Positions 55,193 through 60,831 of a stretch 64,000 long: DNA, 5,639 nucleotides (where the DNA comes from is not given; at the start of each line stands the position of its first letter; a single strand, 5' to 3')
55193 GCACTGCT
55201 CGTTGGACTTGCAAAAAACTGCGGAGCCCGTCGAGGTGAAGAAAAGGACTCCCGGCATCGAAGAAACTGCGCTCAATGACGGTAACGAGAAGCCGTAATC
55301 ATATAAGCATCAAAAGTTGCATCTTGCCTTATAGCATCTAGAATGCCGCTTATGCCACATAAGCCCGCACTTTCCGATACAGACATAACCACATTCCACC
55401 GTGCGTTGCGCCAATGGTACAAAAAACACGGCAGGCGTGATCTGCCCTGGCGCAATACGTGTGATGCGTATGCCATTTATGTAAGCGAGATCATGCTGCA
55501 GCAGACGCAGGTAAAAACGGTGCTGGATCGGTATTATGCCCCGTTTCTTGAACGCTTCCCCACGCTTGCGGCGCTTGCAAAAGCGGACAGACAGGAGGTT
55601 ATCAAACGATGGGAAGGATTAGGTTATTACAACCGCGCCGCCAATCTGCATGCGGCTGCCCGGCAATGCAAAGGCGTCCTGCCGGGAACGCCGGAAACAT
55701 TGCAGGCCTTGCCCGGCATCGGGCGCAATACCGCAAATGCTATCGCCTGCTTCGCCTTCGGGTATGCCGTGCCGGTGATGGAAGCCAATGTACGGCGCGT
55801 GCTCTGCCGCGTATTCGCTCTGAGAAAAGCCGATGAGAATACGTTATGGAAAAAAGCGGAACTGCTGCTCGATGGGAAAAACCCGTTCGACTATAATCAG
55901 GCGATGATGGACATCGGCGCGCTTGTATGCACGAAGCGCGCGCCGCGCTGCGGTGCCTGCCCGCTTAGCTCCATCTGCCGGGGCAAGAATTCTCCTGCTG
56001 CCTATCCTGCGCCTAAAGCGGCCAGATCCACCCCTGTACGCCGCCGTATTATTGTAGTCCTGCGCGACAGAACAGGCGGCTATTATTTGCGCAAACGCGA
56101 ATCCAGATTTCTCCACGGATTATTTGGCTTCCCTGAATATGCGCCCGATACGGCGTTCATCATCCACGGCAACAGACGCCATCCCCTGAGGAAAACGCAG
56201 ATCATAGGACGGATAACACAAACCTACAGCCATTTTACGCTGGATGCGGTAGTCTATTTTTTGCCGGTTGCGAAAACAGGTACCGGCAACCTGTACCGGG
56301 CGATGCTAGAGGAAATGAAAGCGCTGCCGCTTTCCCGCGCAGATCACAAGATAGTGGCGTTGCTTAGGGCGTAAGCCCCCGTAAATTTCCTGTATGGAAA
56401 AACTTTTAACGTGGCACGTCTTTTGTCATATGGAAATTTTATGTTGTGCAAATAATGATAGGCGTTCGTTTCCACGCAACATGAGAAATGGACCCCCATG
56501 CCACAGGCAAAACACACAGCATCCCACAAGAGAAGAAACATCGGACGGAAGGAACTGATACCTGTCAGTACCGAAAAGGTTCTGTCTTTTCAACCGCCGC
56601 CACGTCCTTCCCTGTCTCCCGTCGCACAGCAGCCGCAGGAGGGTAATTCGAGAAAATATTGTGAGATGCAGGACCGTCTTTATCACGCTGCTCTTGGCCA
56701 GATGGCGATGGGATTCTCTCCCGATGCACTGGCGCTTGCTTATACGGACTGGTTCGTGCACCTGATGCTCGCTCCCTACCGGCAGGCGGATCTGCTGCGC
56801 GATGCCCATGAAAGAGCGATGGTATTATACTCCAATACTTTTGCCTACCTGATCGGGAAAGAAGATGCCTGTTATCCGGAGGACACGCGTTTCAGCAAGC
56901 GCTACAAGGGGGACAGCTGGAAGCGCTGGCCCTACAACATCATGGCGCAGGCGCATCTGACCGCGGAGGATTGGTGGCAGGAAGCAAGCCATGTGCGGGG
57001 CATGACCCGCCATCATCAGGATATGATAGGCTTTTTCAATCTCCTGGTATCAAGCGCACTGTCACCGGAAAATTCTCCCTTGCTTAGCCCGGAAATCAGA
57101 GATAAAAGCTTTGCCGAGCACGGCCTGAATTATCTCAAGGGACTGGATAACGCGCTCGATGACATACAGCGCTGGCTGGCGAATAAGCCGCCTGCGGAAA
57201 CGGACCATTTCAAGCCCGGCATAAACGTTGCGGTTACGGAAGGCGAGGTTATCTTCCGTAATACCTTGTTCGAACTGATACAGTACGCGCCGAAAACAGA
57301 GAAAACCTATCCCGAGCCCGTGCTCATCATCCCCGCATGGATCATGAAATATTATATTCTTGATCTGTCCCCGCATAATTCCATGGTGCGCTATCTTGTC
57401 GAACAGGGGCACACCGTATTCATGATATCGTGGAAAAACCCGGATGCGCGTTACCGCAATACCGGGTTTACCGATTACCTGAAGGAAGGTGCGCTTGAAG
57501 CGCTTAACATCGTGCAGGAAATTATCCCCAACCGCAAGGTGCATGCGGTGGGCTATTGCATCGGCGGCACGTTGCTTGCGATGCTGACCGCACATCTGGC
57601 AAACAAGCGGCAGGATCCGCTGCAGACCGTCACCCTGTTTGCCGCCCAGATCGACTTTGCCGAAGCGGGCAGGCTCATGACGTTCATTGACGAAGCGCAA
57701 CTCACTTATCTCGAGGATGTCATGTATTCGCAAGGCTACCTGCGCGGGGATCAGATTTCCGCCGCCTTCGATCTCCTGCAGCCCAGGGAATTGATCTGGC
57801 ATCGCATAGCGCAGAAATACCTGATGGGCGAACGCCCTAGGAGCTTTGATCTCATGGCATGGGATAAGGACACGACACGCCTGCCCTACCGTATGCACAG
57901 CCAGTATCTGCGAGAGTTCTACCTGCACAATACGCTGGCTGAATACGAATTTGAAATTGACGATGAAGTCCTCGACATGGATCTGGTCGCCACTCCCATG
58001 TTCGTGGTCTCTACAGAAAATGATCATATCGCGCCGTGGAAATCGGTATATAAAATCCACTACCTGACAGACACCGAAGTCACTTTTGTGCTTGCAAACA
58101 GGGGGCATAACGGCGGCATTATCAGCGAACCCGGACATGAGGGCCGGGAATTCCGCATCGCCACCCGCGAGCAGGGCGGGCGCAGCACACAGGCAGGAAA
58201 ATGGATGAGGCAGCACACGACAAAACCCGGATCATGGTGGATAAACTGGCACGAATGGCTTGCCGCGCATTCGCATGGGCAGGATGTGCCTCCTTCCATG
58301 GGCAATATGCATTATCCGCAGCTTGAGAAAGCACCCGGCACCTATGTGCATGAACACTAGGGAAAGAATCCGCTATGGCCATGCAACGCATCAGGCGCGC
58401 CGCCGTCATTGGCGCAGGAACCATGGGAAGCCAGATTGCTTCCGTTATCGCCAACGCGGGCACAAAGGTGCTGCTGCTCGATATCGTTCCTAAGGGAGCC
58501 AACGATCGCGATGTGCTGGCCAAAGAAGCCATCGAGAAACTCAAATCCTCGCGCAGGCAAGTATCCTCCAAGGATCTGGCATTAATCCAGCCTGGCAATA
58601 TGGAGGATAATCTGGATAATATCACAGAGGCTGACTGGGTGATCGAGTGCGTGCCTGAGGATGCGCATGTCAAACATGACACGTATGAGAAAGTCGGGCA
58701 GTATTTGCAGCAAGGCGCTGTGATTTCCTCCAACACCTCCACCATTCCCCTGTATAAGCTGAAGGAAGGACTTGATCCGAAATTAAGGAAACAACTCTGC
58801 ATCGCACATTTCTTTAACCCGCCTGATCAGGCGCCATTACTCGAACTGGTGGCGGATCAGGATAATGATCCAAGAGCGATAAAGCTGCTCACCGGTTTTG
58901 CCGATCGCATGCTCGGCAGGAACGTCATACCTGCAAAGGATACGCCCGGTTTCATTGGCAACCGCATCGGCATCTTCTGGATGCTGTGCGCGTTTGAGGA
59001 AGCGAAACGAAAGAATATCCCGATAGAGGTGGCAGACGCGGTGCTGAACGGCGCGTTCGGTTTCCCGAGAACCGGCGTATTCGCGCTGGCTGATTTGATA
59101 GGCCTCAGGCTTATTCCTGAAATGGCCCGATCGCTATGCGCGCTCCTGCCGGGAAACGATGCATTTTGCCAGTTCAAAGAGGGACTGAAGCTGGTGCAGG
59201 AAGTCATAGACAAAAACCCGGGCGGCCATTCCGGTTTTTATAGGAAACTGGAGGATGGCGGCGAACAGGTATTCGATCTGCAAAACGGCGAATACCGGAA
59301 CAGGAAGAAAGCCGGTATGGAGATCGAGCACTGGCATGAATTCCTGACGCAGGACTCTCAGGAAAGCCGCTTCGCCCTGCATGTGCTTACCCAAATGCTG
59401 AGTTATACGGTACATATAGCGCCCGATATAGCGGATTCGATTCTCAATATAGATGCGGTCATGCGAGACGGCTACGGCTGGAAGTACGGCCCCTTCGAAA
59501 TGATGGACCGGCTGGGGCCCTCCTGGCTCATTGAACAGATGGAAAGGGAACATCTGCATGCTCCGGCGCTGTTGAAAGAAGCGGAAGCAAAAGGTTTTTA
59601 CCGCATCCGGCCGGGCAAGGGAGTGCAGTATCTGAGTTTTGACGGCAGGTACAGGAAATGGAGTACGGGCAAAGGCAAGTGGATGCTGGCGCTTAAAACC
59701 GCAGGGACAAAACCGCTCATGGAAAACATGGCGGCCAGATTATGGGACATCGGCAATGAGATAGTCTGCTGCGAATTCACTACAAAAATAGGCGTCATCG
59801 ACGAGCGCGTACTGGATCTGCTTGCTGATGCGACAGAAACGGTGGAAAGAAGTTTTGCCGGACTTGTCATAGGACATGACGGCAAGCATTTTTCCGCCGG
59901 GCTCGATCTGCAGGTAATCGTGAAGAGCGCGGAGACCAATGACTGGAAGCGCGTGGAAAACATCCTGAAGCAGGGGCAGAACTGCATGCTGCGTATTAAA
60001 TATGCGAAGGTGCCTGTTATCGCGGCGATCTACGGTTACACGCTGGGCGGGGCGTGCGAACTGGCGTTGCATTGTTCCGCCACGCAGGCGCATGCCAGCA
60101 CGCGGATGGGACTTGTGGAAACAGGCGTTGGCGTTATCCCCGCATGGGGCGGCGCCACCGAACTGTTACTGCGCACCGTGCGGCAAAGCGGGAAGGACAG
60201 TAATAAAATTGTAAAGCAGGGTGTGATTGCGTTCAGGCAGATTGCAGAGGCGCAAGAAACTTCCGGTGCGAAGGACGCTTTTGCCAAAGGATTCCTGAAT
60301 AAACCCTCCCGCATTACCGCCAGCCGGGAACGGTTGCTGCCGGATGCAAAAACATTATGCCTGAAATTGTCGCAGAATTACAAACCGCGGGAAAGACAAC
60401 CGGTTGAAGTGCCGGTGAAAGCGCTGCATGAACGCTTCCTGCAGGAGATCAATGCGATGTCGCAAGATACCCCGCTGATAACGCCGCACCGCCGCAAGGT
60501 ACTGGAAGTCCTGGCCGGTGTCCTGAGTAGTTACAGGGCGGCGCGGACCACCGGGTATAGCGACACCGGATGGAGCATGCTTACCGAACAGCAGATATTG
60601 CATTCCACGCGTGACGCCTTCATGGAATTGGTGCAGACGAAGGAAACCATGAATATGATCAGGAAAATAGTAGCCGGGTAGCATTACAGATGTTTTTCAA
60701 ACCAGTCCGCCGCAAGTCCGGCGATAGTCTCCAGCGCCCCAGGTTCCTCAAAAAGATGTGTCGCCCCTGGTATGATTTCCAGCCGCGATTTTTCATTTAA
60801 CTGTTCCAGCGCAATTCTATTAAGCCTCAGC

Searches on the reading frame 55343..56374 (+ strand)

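Call 56: search_protein_families(library=pfam, proteins=[window:55343-56374:+], max_evalue=0.01)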
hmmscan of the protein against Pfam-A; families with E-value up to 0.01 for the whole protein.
window:55343-56374:+ (343 aa): 5 families
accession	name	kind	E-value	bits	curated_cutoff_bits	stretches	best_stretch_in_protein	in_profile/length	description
PF00730.31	HhH-GPD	-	2e-17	63.9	26.2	1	47-164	1-94/108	HhH-GPD superfamily base excision DNA repair protein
PF14815.12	NUDIX_4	-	4.1e-09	36.7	35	1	238-339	3-112/113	NUDIX domain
PF00633.29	HHH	-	4.1e-07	30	24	1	111-137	4-30/30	Helix-hairpin-helix motif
PF10576.14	EndIII_4Fe-2S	-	0.0019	18.9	20.5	1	196-212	1-17/17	Iron-sulfur binding domain of endonuclease III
PF14520.12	HHH_5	-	0.0051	17.7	27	0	116-134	33-51/57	Helix-hairpin-helix domain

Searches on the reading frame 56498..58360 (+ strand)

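Call 56: search_protein_families(library=pfam, proteins=[window:56498-58360:+], max_evalue=0.01)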
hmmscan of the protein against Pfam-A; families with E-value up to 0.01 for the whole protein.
window:56498-58360:+ (620 aa): 4 families
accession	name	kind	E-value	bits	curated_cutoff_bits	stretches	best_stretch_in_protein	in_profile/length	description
PF07167.19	PhaC_N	-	4.5e-44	150.6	23.7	1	134-300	3-173/173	Poly-beta-hydroxybutyrate polymerase (PhaC) N-terminus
PF12551.13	PHBC_N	-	2.3e-13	50.2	25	1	58-94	6-42/43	Poly-beta-hydroxybutyrate polymerase N terminal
PF00561.26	Abhydrolase_1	-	5.9e-13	49.5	25.8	1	274-538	2-239/245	alpha/beta hydrolase fold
PF01738.24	DLH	-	0.0081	16.2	21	0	331-366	80-117/217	Dienelactone hydrolase family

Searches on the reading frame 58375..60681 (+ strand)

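Call 56: search_protein_families(library=pfam, proteins=[window:58375-60681:+], max_evalue=0.01)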
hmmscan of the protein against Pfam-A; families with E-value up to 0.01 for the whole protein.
window:58375-60681:+ (768 aa): 7 families
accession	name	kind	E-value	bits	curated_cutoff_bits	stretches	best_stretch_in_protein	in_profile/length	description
PF02737.24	3HCDH_N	-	2.4e-41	142.1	22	1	9-189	2-179/180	3-hydroxyacyl-CoA dehydrogenase, NAD binding domain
PF00725.27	3HCDH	-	1.5e-15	57.9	22.1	2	192-259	1-67/97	3-hydroxyacyl-CoA dehydrogenase, C-terminal domain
PF00378.25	ECH_1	-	7.1e-14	52.2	27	1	477-602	22-144/251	Enoyl-CoA hydratase/isomerase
PF16113.10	ECH_2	-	4.8e-11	43.2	27.2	1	496-595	39-137/335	Enoyl-CoA hydratase/isomerase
PF03446.21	NAD_binding_2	-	4.2e-06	27.3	21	1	10-122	3-94/161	NAD binding domain of 6-phosphogluconate dehydrogenase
PF03807.23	F420_oxidored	-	0.0042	18.1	21.6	0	10-98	3-72/94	NADP oxidoreductase coenzyme F420-dependent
PF01210.29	NAD_Gly3P_dh_N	-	0.0047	17.3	23.1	1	10-117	3-99/158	NAD-dependent glycerol-3-phosphate dehydrogenase N-terminus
